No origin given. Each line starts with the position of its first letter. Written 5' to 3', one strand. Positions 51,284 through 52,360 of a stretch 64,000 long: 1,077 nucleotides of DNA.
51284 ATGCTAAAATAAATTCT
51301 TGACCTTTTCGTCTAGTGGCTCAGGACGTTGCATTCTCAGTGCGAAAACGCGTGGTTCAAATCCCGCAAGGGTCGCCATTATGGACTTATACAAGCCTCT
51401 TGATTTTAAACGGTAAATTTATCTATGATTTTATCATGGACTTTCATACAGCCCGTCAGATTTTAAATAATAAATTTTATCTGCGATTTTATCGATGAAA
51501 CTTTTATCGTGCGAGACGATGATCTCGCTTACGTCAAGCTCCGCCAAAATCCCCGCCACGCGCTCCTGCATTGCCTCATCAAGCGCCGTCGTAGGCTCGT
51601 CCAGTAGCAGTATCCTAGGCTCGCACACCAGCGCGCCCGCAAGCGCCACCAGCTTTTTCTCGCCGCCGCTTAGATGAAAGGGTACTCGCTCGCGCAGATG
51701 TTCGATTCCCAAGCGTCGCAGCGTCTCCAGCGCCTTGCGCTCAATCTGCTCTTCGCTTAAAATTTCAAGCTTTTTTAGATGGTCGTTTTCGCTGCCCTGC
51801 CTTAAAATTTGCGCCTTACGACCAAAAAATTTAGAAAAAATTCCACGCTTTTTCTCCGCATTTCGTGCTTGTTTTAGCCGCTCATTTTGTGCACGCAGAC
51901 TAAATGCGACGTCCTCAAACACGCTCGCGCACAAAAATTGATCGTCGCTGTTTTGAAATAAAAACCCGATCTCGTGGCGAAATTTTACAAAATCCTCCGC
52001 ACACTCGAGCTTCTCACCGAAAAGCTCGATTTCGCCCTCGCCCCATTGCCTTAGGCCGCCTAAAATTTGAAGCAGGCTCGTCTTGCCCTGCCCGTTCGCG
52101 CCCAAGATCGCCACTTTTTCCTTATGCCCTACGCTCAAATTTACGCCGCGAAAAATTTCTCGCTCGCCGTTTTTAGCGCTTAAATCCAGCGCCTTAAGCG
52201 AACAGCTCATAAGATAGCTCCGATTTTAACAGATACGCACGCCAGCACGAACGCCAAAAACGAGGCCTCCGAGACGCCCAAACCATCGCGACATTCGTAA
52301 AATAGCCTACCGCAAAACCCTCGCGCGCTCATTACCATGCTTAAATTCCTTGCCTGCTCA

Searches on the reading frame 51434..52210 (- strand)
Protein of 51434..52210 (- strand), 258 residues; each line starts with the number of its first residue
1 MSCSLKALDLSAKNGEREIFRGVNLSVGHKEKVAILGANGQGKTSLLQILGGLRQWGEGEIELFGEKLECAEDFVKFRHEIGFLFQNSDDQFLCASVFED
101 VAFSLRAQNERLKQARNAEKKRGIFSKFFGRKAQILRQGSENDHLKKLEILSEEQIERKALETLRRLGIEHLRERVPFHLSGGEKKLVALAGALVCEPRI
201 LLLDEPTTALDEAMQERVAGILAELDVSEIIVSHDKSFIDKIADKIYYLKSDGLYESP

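Call 9: search_protein_families(library=pfam, max_evalue=0.01, proteins=[window:51434-52210:-])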
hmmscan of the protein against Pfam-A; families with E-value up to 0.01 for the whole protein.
window:51434-52210:- (258 aa): 3 families
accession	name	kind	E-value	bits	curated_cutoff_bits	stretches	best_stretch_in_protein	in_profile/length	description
PF00005.33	ABC_tran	-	2.6e-29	103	25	1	21-208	2-137/137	ABC transporter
PF13304.12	AAA_21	-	1.2e-13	52.3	27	1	117-225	175-286/304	AAA domain, putative AbiEii toxin, Type IV TA system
PF02463.25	SMC_N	-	8.7e-10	38.8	40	1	141-248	105-210/220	RecF/RecN/SMC N terminal domain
